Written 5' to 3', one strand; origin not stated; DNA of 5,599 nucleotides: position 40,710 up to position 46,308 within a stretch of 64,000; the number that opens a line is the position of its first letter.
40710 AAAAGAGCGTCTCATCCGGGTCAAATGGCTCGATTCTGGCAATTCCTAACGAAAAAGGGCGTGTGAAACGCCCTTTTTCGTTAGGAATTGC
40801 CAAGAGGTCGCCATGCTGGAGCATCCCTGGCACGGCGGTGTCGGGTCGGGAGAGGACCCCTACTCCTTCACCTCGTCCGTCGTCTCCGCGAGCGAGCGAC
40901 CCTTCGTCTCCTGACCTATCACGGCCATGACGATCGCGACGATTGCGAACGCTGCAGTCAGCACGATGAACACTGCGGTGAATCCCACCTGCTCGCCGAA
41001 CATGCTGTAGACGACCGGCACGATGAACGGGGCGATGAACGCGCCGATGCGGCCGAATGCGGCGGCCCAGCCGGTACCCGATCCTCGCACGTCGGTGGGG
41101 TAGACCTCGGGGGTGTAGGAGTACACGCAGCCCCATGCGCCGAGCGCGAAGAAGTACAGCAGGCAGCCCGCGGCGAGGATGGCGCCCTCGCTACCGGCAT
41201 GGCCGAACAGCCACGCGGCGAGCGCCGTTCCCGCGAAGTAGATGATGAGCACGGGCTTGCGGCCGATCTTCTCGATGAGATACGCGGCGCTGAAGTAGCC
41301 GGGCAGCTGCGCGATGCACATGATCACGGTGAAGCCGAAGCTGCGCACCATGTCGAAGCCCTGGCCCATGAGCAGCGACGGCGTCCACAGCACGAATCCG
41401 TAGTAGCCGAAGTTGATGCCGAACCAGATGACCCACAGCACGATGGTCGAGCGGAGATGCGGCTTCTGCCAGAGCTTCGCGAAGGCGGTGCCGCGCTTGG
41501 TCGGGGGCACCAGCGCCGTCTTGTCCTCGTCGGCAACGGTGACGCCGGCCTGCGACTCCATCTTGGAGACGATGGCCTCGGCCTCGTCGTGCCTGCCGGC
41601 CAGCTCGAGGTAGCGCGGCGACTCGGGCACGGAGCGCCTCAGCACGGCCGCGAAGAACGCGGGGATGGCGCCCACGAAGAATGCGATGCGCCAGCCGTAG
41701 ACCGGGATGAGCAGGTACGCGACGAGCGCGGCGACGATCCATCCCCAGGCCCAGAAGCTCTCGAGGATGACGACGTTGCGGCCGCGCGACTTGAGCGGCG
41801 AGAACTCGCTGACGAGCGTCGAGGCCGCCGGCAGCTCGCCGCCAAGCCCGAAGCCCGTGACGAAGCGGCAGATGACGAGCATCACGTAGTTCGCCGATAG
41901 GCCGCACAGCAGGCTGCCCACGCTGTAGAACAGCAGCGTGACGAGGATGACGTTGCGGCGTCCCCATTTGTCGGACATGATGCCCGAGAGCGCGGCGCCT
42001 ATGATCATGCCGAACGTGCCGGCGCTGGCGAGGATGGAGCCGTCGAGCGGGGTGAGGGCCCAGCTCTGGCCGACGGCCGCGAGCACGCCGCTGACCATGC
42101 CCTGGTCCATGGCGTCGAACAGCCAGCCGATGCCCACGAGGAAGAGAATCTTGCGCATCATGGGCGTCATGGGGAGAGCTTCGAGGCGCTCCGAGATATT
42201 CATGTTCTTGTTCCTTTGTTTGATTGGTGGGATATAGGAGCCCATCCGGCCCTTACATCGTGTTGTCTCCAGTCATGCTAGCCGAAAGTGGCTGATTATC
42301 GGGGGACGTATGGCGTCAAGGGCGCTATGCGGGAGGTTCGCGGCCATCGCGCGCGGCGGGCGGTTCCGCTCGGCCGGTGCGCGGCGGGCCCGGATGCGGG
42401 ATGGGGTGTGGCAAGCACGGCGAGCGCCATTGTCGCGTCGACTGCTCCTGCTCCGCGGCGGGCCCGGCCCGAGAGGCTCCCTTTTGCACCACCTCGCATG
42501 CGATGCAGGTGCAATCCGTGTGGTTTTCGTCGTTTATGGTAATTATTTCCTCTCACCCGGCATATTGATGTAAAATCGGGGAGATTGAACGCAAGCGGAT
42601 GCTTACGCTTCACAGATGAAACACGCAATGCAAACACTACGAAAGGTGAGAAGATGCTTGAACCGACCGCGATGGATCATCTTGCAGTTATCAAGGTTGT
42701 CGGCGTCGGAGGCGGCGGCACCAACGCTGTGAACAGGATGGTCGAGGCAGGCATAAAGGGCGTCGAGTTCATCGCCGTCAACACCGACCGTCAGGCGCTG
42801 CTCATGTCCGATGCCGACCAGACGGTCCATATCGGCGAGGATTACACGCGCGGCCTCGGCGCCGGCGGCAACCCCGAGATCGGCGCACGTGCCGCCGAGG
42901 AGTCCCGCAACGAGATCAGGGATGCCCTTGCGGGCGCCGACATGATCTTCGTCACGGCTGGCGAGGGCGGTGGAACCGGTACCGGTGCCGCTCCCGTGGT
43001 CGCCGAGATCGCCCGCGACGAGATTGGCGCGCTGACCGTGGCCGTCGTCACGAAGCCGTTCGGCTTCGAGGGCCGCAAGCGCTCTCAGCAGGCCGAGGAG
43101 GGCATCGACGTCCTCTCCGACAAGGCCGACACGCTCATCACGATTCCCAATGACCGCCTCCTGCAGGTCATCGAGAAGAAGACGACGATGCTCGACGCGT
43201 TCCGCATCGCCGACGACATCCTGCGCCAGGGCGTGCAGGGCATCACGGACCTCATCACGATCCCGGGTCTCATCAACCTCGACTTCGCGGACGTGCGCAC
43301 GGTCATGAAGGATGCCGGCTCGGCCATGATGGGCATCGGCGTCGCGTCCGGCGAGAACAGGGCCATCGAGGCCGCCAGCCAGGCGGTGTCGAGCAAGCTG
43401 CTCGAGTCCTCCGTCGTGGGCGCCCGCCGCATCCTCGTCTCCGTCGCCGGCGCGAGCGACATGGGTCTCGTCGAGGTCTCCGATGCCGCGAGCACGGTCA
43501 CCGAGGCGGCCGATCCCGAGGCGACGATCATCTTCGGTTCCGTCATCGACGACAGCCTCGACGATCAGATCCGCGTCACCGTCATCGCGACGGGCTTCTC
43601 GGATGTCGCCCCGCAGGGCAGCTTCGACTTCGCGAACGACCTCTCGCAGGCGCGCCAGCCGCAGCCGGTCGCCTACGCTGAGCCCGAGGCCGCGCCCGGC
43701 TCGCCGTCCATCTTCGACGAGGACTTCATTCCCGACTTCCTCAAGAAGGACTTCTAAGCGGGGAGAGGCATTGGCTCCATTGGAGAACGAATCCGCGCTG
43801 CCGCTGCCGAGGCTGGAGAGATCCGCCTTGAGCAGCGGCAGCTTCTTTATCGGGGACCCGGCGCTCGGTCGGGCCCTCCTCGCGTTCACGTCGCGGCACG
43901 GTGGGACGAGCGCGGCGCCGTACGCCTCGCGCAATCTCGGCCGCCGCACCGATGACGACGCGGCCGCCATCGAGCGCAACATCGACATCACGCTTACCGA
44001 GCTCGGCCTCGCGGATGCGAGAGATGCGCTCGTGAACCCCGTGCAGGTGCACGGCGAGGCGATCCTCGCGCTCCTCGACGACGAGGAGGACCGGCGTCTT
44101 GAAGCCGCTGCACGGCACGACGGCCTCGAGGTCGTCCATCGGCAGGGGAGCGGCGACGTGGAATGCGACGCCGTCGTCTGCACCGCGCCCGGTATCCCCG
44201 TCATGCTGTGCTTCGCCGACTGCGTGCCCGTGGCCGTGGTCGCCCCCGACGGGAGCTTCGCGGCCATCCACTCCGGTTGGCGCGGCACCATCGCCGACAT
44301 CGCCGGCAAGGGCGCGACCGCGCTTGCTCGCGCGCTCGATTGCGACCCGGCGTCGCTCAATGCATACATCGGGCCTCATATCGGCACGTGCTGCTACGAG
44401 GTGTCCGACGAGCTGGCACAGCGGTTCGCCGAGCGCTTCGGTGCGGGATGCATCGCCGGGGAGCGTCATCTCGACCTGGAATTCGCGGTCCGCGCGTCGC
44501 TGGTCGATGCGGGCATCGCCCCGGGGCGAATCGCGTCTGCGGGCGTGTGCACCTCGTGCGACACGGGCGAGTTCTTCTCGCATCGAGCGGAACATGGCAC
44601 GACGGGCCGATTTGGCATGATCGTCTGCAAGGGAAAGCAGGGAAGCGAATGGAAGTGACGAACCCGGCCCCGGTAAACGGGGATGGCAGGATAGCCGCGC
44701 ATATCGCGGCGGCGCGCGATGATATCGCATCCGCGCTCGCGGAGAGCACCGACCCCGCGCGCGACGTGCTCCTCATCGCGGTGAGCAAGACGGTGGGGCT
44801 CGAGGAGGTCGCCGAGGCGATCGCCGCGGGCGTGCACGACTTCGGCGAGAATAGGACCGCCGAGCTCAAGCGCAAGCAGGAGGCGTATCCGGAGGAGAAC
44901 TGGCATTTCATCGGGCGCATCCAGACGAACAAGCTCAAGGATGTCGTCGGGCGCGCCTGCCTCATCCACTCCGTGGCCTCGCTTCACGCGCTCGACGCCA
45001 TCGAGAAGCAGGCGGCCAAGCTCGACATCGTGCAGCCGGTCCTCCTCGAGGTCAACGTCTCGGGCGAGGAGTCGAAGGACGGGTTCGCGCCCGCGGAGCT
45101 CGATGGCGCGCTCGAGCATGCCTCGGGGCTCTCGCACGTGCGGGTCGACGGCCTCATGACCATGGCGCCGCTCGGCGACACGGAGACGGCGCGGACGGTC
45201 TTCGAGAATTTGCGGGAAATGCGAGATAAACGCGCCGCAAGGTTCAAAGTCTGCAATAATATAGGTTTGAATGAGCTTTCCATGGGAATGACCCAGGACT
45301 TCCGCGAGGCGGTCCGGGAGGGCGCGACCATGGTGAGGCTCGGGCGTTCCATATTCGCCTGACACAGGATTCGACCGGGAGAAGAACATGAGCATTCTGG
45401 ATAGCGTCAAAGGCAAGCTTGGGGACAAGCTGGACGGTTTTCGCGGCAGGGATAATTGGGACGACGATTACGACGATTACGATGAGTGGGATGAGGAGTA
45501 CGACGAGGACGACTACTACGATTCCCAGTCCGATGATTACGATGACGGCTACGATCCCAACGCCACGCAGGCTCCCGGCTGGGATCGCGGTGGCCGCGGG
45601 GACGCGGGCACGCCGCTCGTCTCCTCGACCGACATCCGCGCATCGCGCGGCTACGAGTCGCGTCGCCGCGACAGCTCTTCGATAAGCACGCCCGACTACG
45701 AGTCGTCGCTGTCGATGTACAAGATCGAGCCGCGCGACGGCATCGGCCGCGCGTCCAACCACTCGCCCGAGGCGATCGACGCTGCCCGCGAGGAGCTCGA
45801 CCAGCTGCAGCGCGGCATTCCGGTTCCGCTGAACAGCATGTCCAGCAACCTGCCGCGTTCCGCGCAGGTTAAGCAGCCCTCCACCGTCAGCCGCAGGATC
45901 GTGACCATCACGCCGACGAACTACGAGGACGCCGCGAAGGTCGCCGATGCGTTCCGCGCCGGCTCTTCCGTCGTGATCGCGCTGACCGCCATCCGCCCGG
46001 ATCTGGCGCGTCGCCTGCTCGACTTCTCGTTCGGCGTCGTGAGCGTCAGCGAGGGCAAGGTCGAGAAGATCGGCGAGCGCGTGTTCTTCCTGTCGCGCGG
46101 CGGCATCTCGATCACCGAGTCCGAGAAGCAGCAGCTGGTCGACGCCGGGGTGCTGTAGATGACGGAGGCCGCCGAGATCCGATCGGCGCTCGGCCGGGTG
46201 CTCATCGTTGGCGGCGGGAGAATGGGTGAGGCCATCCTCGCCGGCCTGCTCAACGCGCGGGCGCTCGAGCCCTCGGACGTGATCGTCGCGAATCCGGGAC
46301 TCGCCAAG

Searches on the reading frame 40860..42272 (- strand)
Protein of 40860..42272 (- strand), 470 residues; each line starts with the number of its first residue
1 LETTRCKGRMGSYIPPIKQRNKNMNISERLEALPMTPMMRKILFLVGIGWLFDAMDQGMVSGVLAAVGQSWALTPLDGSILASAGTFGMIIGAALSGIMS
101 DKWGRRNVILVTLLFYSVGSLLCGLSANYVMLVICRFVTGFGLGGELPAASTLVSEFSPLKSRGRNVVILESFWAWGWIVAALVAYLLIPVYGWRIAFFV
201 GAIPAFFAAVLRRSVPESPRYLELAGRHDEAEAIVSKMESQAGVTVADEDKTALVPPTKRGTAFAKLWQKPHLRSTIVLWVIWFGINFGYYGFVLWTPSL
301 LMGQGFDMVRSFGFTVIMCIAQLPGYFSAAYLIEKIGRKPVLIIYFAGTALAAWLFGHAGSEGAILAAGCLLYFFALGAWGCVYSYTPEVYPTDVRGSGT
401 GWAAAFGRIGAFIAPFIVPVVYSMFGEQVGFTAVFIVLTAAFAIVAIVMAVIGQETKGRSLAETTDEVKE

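Call 33: search_protein_families(library=pfam, proteins=[window:40860-42272:-])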
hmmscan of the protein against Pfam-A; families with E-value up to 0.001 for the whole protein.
window:40860-42272:- (470 aa): 2 families
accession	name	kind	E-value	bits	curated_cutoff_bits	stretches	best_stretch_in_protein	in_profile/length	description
PF00083.30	Sugar_tr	-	2.6e-58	198.4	22.3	1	79-464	49-448/452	Sugar (and other) transporter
PF07690.21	MFS_1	-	3.8e-58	197.5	33.4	2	49-415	4-347/347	Major Facilitator Superfamily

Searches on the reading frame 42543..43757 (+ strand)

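Call 33: search_protein_families(library=pfam, proteins=[window:42543-43757:+])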
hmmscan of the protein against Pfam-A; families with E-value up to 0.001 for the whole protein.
window:42543-43757:+ (404 aa): 2 families
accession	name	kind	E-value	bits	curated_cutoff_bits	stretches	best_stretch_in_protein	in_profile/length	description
PF00091.31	Tubulin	-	3.7e-51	174.6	33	1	50-210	2-189/190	Tubulin/FtsZ family, GTPase domain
PF12327.13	FtsZ_C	-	3.9e-32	110.9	27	1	259-352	1-94/95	FtsZ family, C-terminal domain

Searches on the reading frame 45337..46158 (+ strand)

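Call 33: search_protein_families(library=pfam, proteins=[window:45337-46158:+])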
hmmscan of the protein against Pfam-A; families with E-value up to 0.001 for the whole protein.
window:45337-46158:+ (273 aa): 1 family
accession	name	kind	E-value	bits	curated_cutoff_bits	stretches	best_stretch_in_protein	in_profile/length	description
PF04472.17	SepF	-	1.1e-16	61.3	27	1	188-253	1-66/72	Cell division protein SepF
